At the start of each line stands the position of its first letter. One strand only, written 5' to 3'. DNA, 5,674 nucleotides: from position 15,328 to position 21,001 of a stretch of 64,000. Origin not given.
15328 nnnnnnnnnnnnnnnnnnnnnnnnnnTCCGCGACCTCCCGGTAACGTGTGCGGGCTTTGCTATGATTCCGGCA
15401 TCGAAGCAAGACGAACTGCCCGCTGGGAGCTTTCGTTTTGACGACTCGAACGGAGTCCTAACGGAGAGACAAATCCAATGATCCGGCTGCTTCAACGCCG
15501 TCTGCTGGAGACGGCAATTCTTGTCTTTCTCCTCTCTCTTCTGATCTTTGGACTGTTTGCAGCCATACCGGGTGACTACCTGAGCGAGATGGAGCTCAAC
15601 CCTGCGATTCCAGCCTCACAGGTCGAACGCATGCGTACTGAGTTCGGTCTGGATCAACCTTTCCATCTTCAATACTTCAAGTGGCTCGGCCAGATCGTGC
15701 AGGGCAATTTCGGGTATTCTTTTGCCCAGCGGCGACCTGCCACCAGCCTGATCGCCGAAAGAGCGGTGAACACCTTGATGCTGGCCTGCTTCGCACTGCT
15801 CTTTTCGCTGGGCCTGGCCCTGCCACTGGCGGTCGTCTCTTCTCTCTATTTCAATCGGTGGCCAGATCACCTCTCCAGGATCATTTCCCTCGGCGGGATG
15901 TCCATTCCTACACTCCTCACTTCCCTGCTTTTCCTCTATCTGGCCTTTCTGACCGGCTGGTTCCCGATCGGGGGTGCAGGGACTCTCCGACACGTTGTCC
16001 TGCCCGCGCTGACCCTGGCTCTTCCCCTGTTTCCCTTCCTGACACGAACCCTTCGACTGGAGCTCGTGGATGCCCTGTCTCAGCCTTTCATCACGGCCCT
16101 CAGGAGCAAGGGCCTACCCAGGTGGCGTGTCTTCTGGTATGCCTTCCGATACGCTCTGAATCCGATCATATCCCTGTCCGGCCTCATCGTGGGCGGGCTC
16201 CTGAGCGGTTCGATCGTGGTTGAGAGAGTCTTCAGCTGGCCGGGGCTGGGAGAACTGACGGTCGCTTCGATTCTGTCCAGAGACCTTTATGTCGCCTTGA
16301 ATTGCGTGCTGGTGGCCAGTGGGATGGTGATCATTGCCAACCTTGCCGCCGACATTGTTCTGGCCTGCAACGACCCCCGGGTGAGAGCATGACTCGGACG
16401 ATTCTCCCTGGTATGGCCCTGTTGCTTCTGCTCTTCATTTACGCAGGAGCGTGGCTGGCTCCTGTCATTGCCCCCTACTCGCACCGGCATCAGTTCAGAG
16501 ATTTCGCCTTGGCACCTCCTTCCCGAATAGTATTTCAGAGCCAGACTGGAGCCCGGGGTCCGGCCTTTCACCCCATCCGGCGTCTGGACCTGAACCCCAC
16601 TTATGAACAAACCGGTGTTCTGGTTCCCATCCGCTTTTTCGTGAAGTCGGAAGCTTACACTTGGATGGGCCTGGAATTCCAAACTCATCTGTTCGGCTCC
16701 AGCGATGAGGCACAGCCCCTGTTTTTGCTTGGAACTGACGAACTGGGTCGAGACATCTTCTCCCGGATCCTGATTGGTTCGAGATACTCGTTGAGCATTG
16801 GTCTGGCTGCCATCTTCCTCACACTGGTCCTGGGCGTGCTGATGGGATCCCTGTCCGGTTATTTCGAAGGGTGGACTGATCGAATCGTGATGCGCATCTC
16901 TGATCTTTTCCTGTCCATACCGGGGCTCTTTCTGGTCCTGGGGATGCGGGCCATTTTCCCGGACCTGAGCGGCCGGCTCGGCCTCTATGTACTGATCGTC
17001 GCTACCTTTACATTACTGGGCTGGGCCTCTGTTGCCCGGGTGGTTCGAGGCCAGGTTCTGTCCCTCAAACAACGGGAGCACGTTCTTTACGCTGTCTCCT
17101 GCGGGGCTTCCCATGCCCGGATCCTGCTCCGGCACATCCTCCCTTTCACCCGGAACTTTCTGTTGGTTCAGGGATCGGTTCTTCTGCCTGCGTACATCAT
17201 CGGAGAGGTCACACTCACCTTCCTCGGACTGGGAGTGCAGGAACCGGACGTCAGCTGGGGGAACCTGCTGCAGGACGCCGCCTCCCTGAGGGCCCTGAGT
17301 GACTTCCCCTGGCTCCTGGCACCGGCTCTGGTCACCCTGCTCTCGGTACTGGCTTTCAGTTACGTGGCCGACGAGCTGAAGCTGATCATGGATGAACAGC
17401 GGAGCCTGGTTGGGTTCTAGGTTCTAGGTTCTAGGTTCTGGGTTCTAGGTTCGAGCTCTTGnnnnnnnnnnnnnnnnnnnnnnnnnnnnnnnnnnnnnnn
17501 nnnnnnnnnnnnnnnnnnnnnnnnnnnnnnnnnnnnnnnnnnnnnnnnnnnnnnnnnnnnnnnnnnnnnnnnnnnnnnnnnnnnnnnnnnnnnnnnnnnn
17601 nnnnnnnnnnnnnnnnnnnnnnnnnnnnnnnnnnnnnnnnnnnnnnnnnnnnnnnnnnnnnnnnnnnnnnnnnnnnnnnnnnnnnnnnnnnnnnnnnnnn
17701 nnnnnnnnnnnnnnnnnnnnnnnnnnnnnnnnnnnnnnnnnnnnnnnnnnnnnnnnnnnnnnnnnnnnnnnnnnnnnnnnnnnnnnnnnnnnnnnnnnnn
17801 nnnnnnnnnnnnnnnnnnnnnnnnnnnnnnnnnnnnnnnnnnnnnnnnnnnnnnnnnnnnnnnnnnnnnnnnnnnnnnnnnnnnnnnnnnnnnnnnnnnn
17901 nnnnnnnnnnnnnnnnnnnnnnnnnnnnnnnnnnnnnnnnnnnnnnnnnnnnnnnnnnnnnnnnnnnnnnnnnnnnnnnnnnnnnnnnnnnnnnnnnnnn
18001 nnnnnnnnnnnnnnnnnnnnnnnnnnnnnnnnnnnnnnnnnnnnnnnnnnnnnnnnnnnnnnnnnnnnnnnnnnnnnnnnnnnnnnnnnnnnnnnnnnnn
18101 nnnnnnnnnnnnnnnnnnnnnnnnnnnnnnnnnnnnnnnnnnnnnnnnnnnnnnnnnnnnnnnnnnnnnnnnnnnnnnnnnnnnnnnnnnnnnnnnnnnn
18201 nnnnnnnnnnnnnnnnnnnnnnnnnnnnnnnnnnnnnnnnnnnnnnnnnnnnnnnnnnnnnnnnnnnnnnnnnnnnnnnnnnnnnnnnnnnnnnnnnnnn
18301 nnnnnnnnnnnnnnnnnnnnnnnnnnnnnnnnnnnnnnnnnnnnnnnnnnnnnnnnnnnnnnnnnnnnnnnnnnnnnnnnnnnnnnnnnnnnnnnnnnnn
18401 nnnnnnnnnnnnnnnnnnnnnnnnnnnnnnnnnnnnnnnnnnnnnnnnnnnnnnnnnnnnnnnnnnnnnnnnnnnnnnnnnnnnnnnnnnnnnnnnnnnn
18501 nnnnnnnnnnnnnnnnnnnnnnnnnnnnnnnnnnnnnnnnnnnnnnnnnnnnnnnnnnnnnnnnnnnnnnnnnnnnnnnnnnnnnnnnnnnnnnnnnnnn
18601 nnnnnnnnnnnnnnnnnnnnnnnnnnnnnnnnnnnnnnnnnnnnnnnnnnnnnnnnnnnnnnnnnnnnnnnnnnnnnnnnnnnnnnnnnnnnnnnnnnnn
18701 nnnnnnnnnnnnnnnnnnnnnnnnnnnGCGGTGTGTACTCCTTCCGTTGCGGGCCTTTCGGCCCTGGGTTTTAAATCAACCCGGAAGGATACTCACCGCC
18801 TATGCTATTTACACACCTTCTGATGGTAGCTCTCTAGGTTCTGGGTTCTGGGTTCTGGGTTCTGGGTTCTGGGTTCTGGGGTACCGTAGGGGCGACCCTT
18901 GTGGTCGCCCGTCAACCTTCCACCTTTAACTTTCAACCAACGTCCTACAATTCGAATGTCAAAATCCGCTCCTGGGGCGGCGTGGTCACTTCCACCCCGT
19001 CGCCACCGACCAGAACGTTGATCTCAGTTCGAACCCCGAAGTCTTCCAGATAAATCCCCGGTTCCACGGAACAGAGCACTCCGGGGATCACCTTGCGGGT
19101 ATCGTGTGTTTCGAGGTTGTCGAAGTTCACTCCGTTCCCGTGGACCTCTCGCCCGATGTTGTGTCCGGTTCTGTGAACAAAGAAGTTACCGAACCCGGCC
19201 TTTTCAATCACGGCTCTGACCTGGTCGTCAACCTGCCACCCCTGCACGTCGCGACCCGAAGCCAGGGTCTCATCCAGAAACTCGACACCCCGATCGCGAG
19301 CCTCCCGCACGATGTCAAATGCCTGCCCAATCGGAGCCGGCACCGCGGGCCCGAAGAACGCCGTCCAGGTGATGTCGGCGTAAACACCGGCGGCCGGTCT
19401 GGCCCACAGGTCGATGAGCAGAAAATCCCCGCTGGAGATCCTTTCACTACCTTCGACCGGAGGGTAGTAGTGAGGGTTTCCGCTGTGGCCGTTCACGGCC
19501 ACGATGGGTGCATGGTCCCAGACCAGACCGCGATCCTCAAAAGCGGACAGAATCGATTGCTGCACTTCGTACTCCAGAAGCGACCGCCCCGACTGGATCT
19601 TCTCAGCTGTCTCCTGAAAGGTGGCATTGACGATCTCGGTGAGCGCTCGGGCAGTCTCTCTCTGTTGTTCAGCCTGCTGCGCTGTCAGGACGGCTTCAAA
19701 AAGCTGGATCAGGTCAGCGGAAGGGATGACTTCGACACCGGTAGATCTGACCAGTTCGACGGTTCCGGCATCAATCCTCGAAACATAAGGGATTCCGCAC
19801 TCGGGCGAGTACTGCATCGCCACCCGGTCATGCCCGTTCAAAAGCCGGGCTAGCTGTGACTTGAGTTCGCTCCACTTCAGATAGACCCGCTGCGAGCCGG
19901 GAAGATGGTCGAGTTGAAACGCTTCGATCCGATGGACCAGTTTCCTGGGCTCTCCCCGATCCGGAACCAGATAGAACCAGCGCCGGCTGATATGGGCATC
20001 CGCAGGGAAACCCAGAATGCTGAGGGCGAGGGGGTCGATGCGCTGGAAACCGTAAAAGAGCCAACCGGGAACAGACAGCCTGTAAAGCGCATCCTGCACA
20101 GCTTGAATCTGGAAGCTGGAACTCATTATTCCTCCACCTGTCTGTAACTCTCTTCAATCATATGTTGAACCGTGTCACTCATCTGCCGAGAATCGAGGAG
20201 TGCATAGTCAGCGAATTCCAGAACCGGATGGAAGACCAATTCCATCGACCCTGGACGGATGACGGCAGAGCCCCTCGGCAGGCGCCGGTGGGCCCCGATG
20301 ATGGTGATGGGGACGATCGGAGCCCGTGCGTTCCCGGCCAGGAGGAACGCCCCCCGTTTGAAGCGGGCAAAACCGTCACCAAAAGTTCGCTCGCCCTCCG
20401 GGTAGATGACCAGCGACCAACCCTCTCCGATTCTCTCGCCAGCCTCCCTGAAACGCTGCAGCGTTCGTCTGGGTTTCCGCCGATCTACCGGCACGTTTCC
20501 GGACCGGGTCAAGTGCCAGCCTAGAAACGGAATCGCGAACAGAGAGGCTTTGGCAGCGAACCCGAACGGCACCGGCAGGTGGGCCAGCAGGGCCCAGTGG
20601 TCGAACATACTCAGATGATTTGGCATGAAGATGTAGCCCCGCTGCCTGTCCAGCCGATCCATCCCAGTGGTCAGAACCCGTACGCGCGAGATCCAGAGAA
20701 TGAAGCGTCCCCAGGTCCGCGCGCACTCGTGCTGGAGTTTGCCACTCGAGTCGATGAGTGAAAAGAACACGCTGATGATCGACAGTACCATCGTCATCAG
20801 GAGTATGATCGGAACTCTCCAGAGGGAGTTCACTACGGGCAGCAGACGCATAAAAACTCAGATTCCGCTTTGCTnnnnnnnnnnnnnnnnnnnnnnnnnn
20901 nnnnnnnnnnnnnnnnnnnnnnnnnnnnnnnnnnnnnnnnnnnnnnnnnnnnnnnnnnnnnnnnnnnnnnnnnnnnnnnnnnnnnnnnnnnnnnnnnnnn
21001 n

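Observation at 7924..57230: Heptanucleotide tandem arrays fill most intergenic gaps and butt against start and stop codons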

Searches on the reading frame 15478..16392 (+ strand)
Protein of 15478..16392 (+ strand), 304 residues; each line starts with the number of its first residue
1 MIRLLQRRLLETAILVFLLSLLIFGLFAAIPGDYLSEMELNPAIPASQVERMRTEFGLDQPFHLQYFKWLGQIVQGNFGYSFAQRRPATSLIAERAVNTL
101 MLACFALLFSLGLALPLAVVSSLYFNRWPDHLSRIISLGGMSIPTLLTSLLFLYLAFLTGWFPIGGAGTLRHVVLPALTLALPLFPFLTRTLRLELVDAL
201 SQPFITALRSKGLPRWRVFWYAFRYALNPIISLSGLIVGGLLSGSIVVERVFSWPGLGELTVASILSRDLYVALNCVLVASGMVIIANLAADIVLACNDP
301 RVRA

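Call 53: search_protein_families(library=pfam, proteins=[window:15478-16392:+], max_evalue=0.0001)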
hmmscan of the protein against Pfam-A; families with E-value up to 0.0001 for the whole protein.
window:15478-16392:+ (304 aa): 2 families
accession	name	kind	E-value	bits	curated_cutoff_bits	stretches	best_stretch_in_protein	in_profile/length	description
PF00528.27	BPD_transp_1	-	1.7e-29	103.3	26.4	1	115-303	2-183/184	Binding-protein-dependent transport system inner membrane component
PF19300.4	BPD_transp_1_N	-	2.5e-13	50.6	23.8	1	1-102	1-113/114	Binding-prot-dependent transport system membrane comp, N-term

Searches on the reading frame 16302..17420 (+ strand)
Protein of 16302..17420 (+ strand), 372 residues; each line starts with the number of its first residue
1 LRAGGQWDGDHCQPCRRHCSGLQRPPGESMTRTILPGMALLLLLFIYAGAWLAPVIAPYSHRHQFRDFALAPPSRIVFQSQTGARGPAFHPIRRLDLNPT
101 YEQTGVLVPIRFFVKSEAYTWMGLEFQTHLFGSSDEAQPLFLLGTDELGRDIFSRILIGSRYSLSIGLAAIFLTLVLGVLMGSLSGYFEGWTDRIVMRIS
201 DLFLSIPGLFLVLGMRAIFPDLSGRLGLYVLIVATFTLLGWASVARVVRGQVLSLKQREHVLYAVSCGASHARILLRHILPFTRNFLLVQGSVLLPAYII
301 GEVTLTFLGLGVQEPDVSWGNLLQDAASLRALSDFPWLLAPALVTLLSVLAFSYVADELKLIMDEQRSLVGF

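Call 44: search_protein_families(library=pfam, proteins=[window:16302-17420:+], max_evalue=0.00001)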
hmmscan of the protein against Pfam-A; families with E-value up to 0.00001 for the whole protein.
window:16302-17420:+ (372 aa): 1 family
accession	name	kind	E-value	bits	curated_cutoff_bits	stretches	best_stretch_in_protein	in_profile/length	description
PF00528.27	BPD_transp_1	-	4.1e-22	79.2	26.4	1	178-357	1-172/184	Binding-protein-dependent transport system inner membrane component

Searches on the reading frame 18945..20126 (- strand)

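Call 44: search_protein_families(library=pfam, proteins=[window:18945-20126:-], max_evalue=0.00001)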
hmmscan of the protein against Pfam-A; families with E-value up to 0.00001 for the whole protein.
window:18945-20126:- (393 aa): 1 family
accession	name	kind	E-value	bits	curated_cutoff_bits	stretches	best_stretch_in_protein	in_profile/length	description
PF00557.29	Peptidase_M24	-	2.1e-36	126.1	23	1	160-373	4-206/208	Metallopeptidase family M24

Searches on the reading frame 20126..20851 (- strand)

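Call 53: search_protein_families(library=pfam, proteins=[window:20126-20851:-], max_evalue=0.0001)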
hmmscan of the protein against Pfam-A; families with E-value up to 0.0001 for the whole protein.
window:20126-20851:- (241 aa): 1 family
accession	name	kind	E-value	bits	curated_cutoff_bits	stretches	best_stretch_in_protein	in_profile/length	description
PF01553.26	Acyltransferase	-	8.6e-24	84.3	23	1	59-184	2-131/132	Acyltransferase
